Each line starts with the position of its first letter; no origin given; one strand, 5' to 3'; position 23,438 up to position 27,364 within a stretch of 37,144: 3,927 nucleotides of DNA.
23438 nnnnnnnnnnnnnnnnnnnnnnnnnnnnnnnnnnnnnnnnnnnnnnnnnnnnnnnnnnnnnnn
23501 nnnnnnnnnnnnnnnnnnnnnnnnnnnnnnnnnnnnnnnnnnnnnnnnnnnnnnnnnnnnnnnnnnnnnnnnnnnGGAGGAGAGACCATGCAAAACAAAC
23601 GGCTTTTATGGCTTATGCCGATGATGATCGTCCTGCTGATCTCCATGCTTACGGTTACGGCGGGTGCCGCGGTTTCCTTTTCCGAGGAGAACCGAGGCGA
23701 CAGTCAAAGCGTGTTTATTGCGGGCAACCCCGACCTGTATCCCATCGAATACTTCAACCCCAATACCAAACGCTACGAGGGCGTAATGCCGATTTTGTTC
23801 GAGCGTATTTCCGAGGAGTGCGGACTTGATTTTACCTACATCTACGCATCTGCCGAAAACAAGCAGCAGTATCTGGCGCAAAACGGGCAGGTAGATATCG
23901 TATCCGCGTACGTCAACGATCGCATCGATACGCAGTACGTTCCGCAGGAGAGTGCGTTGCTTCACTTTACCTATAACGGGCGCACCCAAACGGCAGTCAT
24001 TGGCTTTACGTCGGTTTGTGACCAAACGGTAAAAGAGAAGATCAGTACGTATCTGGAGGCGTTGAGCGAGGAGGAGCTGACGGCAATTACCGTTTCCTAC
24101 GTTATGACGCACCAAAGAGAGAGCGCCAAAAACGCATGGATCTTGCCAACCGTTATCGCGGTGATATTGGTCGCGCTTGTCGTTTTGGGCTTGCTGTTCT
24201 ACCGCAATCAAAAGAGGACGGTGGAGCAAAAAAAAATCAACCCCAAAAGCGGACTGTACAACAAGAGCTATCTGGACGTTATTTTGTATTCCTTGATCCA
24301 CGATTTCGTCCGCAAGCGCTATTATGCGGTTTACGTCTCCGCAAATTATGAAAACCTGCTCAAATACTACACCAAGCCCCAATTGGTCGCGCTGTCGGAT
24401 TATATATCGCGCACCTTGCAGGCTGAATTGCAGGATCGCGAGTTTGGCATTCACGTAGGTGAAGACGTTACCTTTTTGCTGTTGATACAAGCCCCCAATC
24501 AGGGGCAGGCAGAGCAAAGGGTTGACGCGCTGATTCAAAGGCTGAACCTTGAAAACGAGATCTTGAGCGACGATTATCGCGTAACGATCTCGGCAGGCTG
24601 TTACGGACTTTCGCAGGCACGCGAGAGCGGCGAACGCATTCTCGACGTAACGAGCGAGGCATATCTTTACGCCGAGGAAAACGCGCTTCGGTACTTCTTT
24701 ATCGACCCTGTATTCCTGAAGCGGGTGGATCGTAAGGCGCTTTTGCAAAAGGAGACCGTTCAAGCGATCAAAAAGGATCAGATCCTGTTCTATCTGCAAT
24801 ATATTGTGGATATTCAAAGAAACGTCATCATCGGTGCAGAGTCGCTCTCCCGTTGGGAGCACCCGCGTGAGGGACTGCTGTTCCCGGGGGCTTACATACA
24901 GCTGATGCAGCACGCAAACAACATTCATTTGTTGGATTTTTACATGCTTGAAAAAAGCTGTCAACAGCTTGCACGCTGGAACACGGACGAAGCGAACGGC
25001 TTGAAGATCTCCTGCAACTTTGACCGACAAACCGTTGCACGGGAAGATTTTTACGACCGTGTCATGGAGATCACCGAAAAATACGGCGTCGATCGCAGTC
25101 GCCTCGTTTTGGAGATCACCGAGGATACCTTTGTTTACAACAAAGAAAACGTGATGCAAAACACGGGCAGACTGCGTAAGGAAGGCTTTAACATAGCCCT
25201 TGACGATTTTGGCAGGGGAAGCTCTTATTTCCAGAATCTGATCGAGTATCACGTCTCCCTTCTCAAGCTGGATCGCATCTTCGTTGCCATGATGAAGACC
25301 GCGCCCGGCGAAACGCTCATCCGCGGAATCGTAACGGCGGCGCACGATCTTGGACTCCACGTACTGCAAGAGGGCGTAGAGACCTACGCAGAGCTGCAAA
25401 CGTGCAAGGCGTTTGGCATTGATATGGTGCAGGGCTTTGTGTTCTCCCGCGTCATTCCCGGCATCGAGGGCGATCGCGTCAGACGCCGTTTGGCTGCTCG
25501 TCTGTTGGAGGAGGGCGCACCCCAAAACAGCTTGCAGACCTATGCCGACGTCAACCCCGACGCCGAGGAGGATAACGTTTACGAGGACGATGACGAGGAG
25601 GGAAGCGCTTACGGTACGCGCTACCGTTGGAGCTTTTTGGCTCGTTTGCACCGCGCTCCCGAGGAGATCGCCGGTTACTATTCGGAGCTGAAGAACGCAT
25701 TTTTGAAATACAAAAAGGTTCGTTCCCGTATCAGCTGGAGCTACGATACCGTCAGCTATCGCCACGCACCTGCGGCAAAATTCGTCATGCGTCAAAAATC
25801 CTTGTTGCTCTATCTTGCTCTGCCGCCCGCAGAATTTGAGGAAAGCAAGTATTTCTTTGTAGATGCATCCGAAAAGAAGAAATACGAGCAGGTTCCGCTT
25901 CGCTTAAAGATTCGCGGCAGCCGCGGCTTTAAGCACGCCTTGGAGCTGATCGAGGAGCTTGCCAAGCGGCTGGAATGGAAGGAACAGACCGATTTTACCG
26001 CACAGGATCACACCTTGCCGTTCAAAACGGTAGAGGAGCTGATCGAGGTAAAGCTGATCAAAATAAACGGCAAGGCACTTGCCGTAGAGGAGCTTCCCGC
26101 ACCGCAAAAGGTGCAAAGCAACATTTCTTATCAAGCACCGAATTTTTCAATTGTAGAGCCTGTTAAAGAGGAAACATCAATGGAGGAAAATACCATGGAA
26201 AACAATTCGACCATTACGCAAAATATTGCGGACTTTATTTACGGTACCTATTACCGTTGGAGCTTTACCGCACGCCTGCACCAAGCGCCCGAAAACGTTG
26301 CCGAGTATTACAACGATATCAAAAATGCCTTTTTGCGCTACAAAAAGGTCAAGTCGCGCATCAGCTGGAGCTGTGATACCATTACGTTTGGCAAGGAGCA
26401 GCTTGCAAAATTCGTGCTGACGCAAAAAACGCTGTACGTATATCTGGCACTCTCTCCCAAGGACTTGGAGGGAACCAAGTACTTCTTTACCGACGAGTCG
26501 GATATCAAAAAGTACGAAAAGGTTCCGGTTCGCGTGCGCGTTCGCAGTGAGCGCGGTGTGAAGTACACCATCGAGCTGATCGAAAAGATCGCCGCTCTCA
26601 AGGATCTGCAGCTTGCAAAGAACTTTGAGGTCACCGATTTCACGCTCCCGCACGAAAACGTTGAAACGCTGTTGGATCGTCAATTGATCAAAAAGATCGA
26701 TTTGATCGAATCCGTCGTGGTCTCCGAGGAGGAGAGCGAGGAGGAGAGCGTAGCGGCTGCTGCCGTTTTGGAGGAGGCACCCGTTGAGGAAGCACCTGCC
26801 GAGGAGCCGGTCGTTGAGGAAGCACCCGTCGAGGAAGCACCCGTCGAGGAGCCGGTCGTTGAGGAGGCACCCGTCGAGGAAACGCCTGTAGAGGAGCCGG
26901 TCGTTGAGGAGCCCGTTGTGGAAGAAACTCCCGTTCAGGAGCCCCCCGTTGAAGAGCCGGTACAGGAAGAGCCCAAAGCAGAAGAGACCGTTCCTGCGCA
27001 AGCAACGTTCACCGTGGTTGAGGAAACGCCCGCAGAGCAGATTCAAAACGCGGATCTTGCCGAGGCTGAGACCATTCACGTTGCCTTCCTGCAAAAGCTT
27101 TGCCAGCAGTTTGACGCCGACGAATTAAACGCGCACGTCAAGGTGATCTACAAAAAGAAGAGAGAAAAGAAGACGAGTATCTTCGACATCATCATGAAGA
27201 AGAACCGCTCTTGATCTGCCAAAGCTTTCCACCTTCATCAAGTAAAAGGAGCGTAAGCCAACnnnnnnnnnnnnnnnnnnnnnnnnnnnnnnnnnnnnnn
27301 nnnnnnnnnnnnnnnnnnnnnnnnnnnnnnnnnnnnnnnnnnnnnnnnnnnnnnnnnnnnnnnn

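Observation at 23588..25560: Degenerate-GGDEF / intact-EAL sensor encoded inside the riboswitch-controlled operon: built-in negative feedback on its own inducer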

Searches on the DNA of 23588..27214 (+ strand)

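Call 19: search_rna_families(sources=[L001, L003, L005, L007], threshold=gathering)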
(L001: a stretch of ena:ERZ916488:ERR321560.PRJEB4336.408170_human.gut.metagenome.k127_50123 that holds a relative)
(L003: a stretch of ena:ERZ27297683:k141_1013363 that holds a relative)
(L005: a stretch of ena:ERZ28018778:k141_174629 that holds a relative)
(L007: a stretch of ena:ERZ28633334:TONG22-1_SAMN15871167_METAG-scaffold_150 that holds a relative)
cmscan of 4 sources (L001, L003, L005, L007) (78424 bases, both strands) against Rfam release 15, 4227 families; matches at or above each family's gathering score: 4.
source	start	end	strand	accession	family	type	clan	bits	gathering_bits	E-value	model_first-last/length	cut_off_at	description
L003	2083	2170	+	RF01051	c-di-GMP-I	Cis-reg; riboswitch;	CL00126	73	35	2.5e-12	1-87/87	no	c-di-GMP-I riboswitch aptamer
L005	2211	2297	+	RF01051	c-di-GMP-I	Cis-reg; riboswitch;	CL00126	66.6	35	9.5e-11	1-87/87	no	c-di-GMP-I riboswitch aptamer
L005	14615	14703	-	RF01051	c-di-GMP-I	Cis-reg; riboswitch;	CL00126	59.4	35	5.4e-09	1-87/87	no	c-di-GMP-I riboswitch aptamer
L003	17446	17564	+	RF01405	STnc490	Gene; sRNA;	-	59.2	56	6.4e-09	1-124/124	no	STnc490 Hfq binding RNA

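Call 22: search_rna_families(sources=[L008, L009], threshold=gathering)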
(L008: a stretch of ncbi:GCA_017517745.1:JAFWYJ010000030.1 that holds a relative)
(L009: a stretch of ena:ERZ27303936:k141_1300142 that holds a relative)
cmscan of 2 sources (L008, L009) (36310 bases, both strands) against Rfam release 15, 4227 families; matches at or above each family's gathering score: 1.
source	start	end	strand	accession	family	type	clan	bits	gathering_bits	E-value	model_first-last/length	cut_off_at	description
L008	2050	2137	+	RF01051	c-di-GMP-I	Cis-reg; riboswitch;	CL00126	67.7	35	2.3e-11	1-87/87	no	c-di-GMP-I riboswitch aptamer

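Call 23: search_rna_families(source=L001, start=1800, end=2400, threshold=evalue, max_evalue=1, show_alignments=2)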
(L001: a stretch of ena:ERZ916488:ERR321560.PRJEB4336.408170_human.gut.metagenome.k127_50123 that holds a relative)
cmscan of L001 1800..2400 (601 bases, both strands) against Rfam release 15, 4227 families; matches with E-value up to 1: 17.
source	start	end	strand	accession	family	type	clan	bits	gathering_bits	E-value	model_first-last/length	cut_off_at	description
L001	1977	2081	+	RF04228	MIR6140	Gene; miRNA;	-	35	140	8.7e-05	1-165/165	no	MIR6140 microRNA precursor family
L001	1971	2087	+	RF04213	MIR7807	Gene; miRNA;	-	34.8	90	2.8e-05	1-134/134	no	MIR7807 microRNA precursor family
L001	1976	2082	+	RF04108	mir-2513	Gene; miRNA;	-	32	89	0.0003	1-120/120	no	mir-2513 microRNA precursor family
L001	1973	2084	+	RF04172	MIR8675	Gene; miRNA;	-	31.1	90.8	0.00042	1-95/95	no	MIR8675 microRNA precursor family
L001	1974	2084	+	RF04205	MIR2606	Gene; miRNA;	-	29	139.7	0.032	1-165/165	no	MIR2606 microRNA precursor family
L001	1970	2085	-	RF00885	MIR821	Gene; miRNA;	-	27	249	0.0056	1-275/275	no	MIR821 microRNA precursor family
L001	1985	2073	+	RF04134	MIR7504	Gene; miRNA;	-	26.1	83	0.026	1-124/124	no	MIR7504 microRNA precursor family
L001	1970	2085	+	RF00885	MIR821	Gene; miRNA;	-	25.9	249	0.01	1-275/275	no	MIR821 microRNA precursor family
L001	1974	2083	+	RF04133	MIR2646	Gene; miRNA;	-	25.6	245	0.0018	36-221/256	no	MIR2646 microRNA precursor family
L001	1986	2074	+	RF04128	MIR8562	Gene; miRNA;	-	25.5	211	0.016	61-184/242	no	MIR8562 microRNA precursor family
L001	1984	2072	-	RF03621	MIR4245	Gene; miRNA;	-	23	74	0.14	1-128/128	no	MIR4245 microRNA precursor family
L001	1982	2074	-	RF04130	MIR7996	Gene; miRNA;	-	22.2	119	0.14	1-190/190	no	MIR7996 microRNA precursor family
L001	1961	2096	+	RF04097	MIR2630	Gene; miRNA;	-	21.5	144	0.06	1-229/229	no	MIR2630 microRNA precursor family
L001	1986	2072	-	RF04128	MIR8562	Gene; miRNA;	-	19.7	211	0.3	61-182/242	no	MIR8562 microRNA precursor family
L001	1958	2081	+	RF02527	SSRC38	Gene; sRNA;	-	18.2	80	0.93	1-166/166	no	Streptococcus sRNA SSRC38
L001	2152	2175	-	RF01792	eiav_FSE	Cis-reg; frameshift_element;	-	15.2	40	0.58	1-35/35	no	ribosomal frameshift site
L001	1972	2111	+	RF02350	psRNA6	Gene; sRNA;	-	13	60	0.29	1-333/333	no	Nitrosomonas sRNA psRNA6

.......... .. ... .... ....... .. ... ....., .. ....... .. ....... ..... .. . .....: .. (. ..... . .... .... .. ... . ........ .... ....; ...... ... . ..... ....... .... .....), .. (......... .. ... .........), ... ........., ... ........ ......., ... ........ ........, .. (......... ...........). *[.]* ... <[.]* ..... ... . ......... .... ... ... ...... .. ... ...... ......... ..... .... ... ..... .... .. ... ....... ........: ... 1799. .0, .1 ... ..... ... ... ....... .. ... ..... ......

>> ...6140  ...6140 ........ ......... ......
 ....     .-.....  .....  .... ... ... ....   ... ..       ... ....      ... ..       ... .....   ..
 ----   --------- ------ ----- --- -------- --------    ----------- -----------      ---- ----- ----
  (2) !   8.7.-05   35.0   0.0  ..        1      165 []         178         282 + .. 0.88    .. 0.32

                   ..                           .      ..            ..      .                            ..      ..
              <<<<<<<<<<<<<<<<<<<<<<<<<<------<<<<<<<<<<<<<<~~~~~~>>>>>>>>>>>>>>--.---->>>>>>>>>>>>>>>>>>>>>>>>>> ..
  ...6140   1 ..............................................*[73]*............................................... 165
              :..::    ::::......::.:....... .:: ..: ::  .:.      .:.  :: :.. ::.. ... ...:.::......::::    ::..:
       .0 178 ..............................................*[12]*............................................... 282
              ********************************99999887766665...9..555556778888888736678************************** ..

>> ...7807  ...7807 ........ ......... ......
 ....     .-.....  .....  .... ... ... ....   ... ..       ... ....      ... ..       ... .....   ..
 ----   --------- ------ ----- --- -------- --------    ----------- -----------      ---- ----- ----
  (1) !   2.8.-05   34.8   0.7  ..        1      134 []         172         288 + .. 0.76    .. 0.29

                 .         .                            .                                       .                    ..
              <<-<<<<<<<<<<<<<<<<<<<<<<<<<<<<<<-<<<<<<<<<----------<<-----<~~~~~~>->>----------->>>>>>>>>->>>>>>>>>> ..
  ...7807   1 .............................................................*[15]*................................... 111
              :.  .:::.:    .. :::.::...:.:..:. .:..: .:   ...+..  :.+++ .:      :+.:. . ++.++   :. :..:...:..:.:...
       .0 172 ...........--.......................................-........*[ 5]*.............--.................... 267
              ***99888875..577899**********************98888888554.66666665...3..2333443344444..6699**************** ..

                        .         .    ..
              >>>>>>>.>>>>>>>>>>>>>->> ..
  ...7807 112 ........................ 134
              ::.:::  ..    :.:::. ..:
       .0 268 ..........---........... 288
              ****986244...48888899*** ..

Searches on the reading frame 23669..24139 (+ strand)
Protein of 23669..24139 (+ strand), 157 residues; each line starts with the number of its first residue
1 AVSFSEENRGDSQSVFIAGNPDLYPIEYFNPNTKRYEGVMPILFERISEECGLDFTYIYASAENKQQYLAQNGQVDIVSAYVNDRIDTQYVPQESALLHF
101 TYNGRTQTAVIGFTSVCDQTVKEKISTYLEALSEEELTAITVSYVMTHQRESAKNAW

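Call 59: search_solved_structures(query=A4, max_evalue=1, show_alignments=1)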
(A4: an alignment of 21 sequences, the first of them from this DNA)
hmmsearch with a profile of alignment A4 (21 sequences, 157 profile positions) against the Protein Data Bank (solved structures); distinct sequences matched with E-value up to 1: 3.
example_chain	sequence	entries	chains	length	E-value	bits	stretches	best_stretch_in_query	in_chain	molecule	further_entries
7q58_A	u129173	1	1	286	0.00062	22.8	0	19-41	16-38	SAKe6BR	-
8pjr_A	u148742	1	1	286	0.00067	22.7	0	19-41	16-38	SAKe6AC-LB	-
8y6v_E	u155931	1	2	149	0.91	12.5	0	28-107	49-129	gp85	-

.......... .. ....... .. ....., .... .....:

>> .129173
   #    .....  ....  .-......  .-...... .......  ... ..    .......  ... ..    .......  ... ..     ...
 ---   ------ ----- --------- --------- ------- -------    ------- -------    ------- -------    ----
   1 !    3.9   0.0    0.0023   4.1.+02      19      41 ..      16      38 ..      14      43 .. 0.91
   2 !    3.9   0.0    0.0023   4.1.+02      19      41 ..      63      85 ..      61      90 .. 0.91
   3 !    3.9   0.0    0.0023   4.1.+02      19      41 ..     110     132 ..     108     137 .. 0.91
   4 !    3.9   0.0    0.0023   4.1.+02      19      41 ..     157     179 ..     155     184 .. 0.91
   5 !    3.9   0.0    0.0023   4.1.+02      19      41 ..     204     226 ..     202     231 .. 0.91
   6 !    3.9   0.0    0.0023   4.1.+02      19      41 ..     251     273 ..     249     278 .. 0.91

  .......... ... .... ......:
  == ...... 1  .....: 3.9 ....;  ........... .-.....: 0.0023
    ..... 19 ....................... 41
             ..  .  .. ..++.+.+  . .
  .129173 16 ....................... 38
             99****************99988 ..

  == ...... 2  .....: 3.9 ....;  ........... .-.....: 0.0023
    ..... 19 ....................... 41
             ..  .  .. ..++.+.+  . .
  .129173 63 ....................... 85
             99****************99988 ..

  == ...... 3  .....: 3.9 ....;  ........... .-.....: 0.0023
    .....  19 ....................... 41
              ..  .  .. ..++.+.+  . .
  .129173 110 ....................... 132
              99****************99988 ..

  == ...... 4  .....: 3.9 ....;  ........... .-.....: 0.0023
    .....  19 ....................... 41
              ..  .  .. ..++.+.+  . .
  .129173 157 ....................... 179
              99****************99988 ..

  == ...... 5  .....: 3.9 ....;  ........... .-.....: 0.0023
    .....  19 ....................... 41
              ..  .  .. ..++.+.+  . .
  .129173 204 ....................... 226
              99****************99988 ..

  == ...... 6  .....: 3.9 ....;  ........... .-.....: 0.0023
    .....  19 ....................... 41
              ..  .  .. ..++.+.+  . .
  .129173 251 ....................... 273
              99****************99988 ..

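Call 62: predict_structure(alignment_id=A4)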
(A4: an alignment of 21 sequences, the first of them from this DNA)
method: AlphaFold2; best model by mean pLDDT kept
length: 157 residues; sequences in the alignment: 21
mean_pLDDT: 82.1   pTM: 0.81
mean pLDDT of the five models: 82.1, 80.8, 79.4, 76.6, 71.1
residues with pLDDT >= 90: 49; 70-90: 80; 50-70: 27; < 50: 1
segments of 3 or more residues with pLDDT < 50: none
pLDDT, mean of each block of 10 residues (from residue 1): 74 85 86 89 94 88 73 86 63 77 78 91 94 88 81 57
secondary structure, 60 per line:
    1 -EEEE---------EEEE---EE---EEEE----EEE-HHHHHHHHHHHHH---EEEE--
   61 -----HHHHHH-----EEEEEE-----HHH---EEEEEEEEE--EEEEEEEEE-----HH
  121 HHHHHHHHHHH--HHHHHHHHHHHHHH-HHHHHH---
elements in order: E2-5 E15-18 E27-30 E35-37 H39-51 E55-58 H66-71 E77-82 E94-102 E105-113 H119-131 H134-147 H149-154

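Call 65: fold_search(model_id=the predicted structure, library=pdb)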
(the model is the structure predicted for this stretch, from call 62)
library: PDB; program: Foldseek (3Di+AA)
matches with E <= 10: 1406; with E <= 0.001: 38
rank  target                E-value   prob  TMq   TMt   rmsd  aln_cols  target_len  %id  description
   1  7a99_B                3.7e-05  1.00  0.53  0.62   4.5       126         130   13  Crystal structure of the Phe57Trp mutant of the arginine-bound form of domain 1 from TmArgBP (released 2020-11-04)
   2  6y16_A                3.7e-05  1.00  0.51  0.61   4.6       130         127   14  CRYSTAL STRUCTURE OF TMARGBP DOMAIN 1 IN COMPLEX WITH THE GUANIDINIUM ION (released 2020-07-15)
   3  6xks_A                3.7e-05  1.00  0.54  0.58   4.7       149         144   14  Crystal structure of domain A from the periplasmic Lysine-, Arginine-, Ornithine-binding protein (LAO) of Salmonella t (released 2021-07-14)
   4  3h7m                  5.8e-05  1.00  0.40  0.29   4.3        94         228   18  Crystal Structure of a Histidine Kinase Sensor Domain with Similarity to Periplasmic Binding Proteins (released 2009-06-30)
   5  7a99_A                6.2e-05  1.00  0.53  0.62   4.1       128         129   15  Crystal structure of the Phe57Trp mutant of the arginine-bound form of domain 1 from TmArgBP (released 2020-11-04)
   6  6gpc_A                6.6e-05  1.00  0.53  0.64   4.5       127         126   14  Crystal structure of the arginine-bound form of domain 1 from TmArgBP (released 2018-08-15)
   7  6h30_A                1.4e-04  1.00  0.38  0.14   4.8        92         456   17  The crystal structure of SBD1-SBD2 tandem of GlnPQ transporter (released 2019-08-14)
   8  4oen_B                2.6e-04  1.00  0.36  0.26   4.4        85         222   15  Crystal structure of the second substrate binding domain of a putative amino acid ABC transporter from Streptococcus p (released 2014-01-22)
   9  5kkw                  2.9e-04  1.00  0.42  0.29   3.8        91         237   14  Crystal structure of SAR11_1068 bound to a sulfobetaine (3-(1-methylpiperidinium-1-yl)propane-1-sulfonate) (released 2017-07-05)
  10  3del_B                2.9e-04  1.00  0.37  0.27   4.1        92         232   16  The structure of CT381, the arginine binding protein from the periplasm Chlamydia trachomatis (released 2009-06-16)
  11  4la9_A                3.5e-04  1.00  0.38  0.28   5.7        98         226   18  Crystal structure of an empty substrate binding domain 1 (SBD1) OF ABC TRANSPORTER GLNPQ from lactococcus lactis (released 2013-09-11)
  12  3vvd_A                4.3e-04  1.00  0.40  0.28   3.8        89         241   21  Crystal structure of TTC0807 complexed with Ornithine (released 2013-06-26)
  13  6mld                  4.3e-04  1.00  0.36  0.25   7.6       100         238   12  Crystal structure of the periplasmic Lysine-, Arginine-, Ornithine-binding protein (LAO) F52A mutant from Salmonella typ (released 2019-08-07)
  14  6h30_B                4.9e-04  1.00  0.36  0.14   3.3        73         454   22  The crystal structure of SBD1-SBD2 tandem of GlnPQ transporter (released 2019-08-14)
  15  6mkx                  4.9e-04  1.00  0.36  0.25   7.6       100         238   11  Crystal structure of the periplasmic Lysine-, Arginine-, Ornithine-binding protein (LAO) R77A mutant from Salmonella typ (released 2019-08-07)
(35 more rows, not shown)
